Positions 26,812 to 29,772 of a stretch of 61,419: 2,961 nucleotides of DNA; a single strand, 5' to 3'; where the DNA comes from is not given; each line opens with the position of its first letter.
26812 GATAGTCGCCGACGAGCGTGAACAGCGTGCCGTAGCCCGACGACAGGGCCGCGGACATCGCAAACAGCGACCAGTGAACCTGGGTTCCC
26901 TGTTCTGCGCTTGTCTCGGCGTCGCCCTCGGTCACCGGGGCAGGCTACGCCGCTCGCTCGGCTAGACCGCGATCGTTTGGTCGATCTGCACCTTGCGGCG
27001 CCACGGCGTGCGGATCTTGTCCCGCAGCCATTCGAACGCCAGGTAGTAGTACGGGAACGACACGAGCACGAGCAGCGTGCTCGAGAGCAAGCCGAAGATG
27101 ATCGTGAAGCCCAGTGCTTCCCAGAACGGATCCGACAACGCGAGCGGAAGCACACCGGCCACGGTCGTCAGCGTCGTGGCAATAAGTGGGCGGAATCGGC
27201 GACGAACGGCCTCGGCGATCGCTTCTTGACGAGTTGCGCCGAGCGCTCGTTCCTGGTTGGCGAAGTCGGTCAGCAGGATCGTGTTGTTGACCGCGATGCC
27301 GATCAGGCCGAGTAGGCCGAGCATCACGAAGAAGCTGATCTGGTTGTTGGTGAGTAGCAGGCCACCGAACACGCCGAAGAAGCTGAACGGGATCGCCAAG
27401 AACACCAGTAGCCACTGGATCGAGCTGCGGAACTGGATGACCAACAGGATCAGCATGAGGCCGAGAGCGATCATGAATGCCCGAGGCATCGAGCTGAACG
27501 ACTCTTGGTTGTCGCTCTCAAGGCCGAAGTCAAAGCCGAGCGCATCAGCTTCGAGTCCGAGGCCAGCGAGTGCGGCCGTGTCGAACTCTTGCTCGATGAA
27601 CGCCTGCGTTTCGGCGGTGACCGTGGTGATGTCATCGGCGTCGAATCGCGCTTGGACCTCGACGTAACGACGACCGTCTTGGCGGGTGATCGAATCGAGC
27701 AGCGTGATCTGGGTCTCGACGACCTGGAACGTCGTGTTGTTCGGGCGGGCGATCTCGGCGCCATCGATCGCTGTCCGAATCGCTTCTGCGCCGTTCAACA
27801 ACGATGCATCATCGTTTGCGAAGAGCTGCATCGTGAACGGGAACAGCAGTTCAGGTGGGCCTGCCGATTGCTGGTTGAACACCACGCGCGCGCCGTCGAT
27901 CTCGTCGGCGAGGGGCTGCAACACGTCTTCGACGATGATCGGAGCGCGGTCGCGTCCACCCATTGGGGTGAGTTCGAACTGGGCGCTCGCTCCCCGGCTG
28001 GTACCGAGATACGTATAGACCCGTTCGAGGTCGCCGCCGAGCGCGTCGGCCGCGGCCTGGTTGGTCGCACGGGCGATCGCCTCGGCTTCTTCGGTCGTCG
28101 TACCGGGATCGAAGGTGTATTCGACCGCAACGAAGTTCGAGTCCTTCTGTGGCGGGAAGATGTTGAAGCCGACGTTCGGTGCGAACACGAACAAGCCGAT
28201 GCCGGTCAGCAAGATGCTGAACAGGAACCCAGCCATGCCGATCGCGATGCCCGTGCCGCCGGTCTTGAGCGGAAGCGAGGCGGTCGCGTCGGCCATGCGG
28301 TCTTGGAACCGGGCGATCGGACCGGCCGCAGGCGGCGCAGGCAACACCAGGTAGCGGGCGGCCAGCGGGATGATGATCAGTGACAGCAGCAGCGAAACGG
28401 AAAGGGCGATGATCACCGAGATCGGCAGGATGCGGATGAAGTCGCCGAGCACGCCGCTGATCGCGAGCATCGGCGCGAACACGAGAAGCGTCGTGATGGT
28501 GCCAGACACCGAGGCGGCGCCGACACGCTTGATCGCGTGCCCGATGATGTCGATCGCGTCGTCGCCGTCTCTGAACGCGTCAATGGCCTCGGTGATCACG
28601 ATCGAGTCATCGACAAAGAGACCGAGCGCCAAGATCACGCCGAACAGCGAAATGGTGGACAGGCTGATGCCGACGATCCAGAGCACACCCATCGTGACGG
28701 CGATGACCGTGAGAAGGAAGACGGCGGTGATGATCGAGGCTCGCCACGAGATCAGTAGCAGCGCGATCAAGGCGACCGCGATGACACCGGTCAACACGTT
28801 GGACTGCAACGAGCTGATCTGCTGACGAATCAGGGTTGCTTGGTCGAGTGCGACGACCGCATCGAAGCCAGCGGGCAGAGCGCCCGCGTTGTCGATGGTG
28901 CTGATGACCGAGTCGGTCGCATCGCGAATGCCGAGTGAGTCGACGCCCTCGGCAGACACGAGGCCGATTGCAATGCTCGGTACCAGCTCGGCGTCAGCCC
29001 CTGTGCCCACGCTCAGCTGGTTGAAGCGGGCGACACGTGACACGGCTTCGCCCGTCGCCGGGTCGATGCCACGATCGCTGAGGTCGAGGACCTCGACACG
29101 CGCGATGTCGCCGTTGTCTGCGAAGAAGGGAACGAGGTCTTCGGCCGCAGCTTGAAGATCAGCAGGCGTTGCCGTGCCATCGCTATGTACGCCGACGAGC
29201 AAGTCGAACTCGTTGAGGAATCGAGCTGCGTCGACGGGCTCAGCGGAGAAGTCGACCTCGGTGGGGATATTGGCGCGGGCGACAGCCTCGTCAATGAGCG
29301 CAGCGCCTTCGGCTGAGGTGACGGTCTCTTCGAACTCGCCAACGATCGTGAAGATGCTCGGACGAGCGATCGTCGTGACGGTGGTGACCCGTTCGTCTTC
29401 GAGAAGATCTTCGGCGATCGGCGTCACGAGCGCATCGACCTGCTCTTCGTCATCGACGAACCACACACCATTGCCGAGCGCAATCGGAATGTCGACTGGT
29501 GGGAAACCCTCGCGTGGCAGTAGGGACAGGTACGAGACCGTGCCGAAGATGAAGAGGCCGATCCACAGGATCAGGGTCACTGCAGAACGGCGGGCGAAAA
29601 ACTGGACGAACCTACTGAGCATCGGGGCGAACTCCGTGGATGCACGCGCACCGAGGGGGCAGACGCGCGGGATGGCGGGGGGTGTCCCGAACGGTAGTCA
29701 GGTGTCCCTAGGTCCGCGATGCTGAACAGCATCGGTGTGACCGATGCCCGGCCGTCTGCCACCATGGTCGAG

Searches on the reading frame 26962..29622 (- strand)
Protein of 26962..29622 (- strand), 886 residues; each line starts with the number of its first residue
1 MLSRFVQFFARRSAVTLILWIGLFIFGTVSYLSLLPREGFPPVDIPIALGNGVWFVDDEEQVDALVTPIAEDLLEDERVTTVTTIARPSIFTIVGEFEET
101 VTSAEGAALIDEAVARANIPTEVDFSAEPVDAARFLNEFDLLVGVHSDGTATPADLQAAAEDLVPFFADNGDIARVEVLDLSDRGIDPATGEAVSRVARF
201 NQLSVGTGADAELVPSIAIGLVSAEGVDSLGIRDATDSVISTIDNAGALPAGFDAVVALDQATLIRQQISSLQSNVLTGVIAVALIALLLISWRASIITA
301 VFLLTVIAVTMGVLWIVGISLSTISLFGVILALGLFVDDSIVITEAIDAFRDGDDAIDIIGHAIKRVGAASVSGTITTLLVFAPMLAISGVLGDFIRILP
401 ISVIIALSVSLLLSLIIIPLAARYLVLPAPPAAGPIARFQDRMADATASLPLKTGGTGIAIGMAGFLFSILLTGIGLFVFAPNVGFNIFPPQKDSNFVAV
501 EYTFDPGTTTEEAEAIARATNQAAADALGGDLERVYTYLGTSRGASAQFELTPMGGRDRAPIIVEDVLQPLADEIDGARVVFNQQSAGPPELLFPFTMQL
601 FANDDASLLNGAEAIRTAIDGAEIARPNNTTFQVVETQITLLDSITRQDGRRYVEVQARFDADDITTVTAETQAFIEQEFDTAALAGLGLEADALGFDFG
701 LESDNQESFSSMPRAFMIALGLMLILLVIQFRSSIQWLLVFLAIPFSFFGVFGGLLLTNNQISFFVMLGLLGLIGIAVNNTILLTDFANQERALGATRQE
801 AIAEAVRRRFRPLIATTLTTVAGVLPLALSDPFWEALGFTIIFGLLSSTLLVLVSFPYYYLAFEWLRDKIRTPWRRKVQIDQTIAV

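Call 76: search_protein_families(library=pfam, proteins=[window:26962-29622:-], max_evalue=0.0001)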
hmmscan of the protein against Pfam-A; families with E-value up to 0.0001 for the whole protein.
window:26962-29622:- (886 aa): 3 families
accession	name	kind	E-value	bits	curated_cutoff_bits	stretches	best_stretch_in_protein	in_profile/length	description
PF00873.25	ACR_tran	-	2.7e-77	260.9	28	2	214-543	277-604/1021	AcrB/AcrD/AcrF family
PF03176.21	MMPL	-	5.8e-11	42.3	20.5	1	646-853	81-292/333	MMPL family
PF02355.23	SecD_SecF_C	-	1.1e-08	35.1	20.5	1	714-849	35-172/189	Protein export membrane protein SecD/SecF, C-terminal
